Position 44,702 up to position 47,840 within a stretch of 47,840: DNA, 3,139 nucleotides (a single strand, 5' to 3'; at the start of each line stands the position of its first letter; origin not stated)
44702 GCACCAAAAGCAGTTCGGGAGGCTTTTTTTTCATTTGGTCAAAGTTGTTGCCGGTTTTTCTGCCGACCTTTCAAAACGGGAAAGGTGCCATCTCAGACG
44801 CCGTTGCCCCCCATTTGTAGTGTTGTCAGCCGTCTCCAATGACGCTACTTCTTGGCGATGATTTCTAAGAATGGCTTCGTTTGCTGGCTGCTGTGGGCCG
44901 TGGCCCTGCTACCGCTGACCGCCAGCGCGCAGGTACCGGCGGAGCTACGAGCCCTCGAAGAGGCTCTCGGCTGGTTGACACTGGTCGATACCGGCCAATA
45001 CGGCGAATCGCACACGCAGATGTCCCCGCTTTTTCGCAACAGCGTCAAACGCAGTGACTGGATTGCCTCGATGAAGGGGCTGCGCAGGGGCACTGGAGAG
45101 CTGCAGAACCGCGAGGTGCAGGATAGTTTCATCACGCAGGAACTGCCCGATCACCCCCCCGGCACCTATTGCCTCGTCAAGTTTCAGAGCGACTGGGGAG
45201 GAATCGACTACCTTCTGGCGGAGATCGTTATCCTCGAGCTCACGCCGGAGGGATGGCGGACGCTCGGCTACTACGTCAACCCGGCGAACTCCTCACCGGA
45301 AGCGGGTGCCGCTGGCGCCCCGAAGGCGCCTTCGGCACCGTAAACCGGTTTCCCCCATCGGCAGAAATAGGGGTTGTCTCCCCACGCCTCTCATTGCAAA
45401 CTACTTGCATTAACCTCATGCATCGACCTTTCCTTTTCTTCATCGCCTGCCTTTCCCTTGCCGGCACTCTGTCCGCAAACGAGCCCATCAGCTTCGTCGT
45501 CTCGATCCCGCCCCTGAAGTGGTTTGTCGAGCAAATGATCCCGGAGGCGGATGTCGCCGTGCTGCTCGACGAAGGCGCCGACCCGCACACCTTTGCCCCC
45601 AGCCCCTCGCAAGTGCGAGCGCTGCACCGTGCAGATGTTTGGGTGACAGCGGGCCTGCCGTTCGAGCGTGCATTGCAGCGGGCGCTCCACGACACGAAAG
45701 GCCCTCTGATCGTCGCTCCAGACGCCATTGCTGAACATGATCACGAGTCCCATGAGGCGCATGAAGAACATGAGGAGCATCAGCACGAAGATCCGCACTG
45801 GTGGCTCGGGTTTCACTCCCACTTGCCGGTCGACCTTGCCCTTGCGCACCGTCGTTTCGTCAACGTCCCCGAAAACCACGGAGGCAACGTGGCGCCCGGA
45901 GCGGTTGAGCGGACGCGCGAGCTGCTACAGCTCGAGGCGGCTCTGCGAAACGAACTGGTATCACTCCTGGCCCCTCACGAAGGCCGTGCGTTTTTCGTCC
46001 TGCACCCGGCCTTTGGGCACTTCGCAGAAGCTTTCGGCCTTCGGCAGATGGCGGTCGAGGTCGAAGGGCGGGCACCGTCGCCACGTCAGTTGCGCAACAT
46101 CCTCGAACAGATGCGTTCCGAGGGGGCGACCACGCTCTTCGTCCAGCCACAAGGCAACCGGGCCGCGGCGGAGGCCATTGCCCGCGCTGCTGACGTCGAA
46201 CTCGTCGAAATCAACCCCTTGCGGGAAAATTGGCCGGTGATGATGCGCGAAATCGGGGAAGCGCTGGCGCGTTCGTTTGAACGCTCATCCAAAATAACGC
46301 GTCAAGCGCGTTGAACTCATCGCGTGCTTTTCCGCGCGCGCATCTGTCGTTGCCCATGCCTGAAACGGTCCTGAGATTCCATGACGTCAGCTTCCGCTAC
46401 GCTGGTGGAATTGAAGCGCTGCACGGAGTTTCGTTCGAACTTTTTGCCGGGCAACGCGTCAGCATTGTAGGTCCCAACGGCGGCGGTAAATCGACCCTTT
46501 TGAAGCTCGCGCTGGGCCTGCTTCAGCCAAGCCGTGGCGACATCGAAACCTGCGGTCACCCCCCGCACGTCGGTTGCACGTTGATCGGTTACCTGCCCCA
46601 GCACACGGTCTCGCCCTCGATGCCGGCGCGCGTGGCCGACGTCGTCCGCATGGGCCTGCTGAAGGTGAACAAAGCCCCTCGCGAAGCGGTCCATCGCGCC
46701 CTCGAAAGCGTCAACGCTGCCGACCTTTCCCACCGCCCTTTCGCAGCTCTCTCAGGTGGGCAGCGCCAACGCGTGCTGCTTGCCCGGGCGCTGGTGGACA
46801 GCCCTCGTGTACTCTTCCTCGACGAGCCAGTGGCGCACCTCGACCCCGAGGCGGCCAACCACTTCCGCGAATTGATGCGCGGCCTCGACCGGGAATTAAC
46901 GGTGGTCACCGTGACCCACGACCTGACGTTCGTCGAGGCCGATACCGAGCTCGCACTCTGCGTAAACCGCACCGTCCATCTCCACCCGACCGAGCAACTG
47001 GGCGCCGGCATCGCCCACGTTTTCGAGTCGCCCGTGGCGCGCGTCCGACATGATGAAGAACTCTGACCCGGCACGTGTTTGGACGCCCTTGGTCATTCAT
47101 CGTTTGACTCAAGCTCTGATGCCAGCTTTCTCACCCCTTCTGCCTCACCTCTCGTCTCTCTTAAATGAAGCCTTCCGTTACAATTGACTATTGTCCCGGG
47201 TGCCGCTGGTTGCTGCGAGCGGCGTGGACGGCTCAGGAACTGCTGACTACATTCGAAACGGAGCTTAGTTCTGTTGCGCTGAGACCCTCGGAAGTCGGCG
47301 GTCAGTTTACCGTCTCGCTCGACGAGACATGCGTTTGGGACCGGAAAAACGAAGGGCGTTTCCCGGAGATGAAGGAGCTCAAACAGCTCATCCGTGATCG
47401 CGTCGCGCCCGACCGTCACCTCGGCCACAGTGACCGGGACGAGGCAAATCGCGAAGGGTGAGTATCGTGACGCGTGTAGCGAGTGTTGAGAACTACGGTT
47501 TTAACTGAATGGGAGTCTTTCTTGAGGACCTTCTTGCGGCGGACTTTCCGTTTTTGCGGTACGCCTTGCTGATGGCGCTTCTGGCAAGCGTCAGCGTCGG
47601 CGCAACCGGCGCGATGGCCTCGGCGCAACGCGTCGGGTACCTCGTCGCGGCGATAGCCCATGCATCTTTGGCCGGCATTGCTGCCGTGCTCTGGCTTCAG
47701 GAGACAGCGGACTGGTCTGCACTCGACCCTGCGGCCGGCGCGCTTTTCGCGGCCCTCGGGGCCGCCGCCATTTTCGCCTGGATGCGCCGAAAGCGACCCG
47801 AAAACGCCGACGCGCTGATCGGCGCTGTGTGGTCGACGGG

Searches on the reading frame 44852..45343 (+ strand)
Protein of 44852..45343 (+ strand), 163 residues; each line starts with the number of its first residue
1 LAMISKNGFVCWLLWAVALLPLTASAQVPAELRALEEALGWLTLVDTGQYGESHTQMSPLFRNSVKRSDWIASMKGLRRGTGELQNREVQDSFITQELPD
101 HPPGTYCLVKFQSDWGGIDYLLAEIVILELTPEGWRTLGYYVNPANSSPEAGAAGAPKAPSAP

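Call 29: search_protein_families(library=pfam, proteins=[window:44852-45343:+], max_evalue=0.001)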
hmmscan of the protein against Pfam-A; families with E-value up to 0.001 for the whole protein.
window:44852-45343:+ (163 aa): 1 family
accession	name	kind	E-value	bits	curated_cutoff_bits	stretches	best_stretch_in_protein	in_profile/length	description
PF13211.12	DUF4019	-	9.3e-20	71.5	26.5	1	38-140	2-104/104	Protein of unknown function (DUF4019)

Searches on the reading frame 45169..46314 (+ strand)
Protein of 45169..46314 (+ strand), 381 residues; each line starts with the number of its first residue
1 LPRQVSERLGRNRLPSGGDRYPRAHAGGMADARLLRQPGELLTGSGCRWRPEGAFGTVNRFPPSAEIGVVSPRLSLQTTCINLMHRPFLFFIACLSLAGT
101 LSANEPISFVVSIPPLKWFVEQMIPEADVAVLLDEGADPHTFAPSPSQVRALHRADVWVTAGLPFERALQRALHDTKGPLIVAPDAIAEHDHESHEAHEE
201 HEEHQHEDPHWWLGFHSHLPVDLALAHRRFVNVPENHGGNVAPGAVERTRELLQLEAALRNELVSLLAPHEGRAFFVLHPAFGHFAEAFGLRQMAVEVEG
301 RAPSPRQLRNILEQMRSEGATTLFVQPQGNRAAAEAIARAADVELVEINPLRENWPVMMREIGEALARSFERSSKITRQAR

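Call 26: search_protein_families(library=pfam, proteins=[window:45169-46314:+], max_evalue=0.001)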
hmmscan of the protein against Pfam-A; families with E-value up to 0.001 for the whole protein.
window:45169-46314:+ (381 aa): 1 family
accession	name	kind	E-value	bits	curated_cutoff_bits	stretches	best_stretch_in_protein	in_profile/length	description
PF01297.22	ZnuA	-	1.9e-42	146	29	1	110-367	2-261/263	Zinc-uptake complex component A periplasmic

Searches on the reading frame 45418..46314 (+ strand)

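Call 74: search_protein_families(library=pfam, proteins=[window:45418-46314:+], max_evalue=0.01)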
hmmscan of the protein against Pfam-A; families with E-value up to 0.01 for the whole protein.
window:45418-46314:+ (298 aa): 1 family
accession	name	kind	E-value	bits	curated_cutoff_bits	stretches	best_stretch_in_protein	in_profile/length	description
PF01297.22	ZnuA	-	8.4e-43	147.2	29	1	27-284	2-261/263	Zinc-uptake complex component A periplasmic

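Call 75: search_protein_families(library=ncbifam, proteins=[window:45418-46314:+], max_evalue=0.001)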
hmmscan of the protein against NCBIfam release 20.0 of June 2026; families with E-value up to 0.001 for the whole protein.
window:45418-46314:+ (298 aa): 8 families
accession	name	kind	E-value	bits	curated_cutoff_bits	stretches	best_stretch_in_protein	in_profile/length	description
NF040870.1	AztC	equivalog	8.1e-31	107.5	350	1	27-264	2-244/277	zinc ABC transporter substrate-binding protein AztC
NF007091.2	PRK09545.1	equivalog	1.3e-23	83.7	268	2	106-271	130-293/318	zinc ABC transporter substrate-binding protein ZnuA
NF053842.1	MnTportMntCDein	equivalog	4.4e-15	55.7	400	1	45-260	28-246/281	manganese ABC transporter substrate-binding protein MntC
NF033605.1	Zn_bnd_ABC_AdcA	exception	1.5e-10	40.7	700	1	20-255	31-279/517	zinc ABC transporter substrate-binding lipoprotein AdcA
TIGR03772.1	anch_rpt_subst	equivalog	1.1e-08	34.2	350.45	1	43-90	20-68/486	anchored repeat ABC transporter, substrate-binding protein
NF053703.1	Mn_SBP_EfaA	exception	7.2e-08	31.9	485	1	44-262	57-275/310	Mn/Fe ABC transporter substrate-binding lipoprotein EfaA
NF047355.1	ABC_bind_Mn_Staph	exception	8.5e-07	28.5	500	1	43-259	53-271/309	manganese ABC transporter substrate-binding lipoprotein MntC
NF040928.1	ABC_lipo_SloC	subfamily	0.00011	21.4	525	1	46-262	51-268/304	metal ABC transporter substrate-binding lipoprotein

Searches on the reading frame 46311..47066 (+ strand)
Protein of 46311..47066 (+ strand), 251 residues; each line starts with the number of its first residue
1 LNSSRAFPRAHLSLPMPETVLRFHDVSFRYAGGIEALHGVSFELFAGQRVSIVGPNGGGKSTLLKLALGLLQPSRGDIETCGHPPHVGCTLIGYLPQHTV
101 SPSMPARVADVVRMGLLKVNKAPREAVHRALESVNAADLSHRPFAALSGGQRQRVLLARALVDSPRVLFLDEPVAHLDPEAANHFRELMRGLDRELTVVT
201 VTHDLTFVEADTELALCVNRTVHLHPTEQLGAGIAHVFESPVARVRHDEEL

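Call 26: search_protein_families(library=pfam, proteins=[window:46311-47066:+], max_evalue=0.001)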
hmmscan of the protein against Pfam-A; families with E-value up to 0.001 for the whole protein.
window:46311-47066:+ (251 aa): 4 families
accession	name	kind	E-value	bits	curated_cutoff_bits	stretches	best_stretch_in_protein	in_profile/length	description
PF00005.33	ABC_tran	-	6e-28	98.6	25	1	37-175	1-137/137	ABC transporter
PF13304.12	AAA_21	-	3.6e-12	47.4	27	1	143-208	234-303/304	AAA domain, putative AbiEii toxin, Type IV TA system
PF02463.25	SMC_N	-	4.5e-05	23.4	40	0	146-211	136-205/220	RecF/RecN/SMC N terminal domain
PF13191.12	AAA_16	-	0.00024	22.1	32.6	1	48-198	25-164/167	AAA ATPase domain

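Call 75: search_protein_families(library=ncbifam, proteins=[window:46311-47066:+], max_evalue=0.001)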
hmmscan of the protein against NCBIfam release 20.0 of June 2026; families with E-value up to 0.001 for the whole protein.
window:46311-47066:+ (251 aa): 187 families (the best 25 are shown)
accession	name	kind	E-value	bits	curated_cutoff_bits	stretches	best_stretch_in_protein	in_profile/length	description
NF040873.1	AztA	equivalog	3.2e-44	150.8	220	1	33-213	4-187/191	zinc ABC transporter ATP-binding protein AztA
NF053840.1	MnTportMntADein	equivalog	2.8e-37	128.6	400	1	21-223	2-211/240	manganese ABC transporter ATP-binding protein MntA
TIGR02857.1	CydD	equivalog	4.1e-37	128.3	435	1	18-209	319-521/529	thiol reductant ABC exporter subunit CydD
NF010068.0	PRK13548.1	equivalog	2e-36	125.4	261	1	19-207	4-205/261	heme ABC transporter ATP-binding protein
TIGR03771.1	anch_rpt_ABC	equivalog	3.7e-36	124.9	268.8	1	44-222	3-190/223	anchored repeat-type ABC transporter ATP-binding subunit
TIGR02868.1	CydC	equivalog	7.3e-35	120.6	329.05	1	17-205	331-530/530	thiol reductant ABC exporter subunit CydC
NF007090.0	PRK09544.1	equivalog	4.1e-34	118.2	306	1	23-222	7-198/251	zinc ABC transporter ATP-binding protein ZnuC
TIGR03375.1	type_I_sec_LssB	subfamily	5.8e-32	110.8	693.1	2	146-208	603-665/696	type I secretion system permease/ATPase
TIGR02673.1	FtsE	equivalog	2.3e-31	109.2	264.85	2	121-213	112-205/214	cell division ATP-binding protein FtsE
TIGR04520.1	ECF_ATPase_1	equivalog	5.5e-31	108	315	2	124-211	114-204/269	energy-coupling factor transporter ATPase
TIGR03873.1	F420-0_ABC_ATP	hypoth_equivalog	5.6e-31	107.7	372.4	1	21-210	2-202/256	putative F420-0 ABC transporter ATP-binding protein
NF007082.0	PRK09536.1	equivalog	5e-30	104.9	537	1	25-207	8-201/402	corrinoid ABC transporter ATPase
NF011630.0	PRK15056.1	equivalog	8.2e-30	103.9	393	1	21-223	7-220/274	manganese/iron ABC transporter ATP-binding protein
TIGR01166.1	cbiO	subfamily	1.6e-29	102.7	211.8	1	30-206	1-188/190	cobalt ABC transporter, ATP-binding protein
TIGR02315.1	ABC_phnC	equivalog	5.5e-29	101.3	266.1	2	115-209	114-210/243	phosphonate ABC transporter ATP-binding protein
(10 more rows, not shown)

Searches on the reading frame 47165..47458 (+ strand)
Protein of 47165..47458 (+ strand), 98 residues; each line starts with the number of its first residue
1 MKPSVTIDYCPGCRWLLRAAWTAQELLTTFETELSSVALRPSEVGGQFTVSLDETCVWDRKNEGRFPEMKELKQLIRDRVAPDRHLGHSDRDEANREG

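Call 74: search_protein_families(library=pfam, proteins=[window:47165-47458:+], max_evalue=0.01)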
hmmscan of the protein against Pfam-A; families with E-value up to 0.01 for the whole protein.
seq(98 aa): 1 family
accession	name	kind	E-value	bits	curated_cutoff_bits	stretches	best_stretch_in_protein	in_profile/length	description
PF10262.15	Rdx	-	3.8e-30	104.3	22.6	1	5-78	2-74/74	Rdx family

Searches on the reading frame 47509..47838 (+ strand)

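Call 74: search_protein_families(library=pfam, proteins=[window:47509-47838:+], max_evalue=0.01)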
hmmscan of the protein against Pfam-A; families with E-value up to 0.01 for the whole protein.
seq(110 aa): 1 family
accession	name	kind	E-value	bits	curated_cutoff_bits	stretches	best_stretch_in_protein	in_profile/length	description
PF00950.22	ABC-3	-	4.8e-12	46.4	20.1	1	13-110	2-92/258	ABC 3 transport family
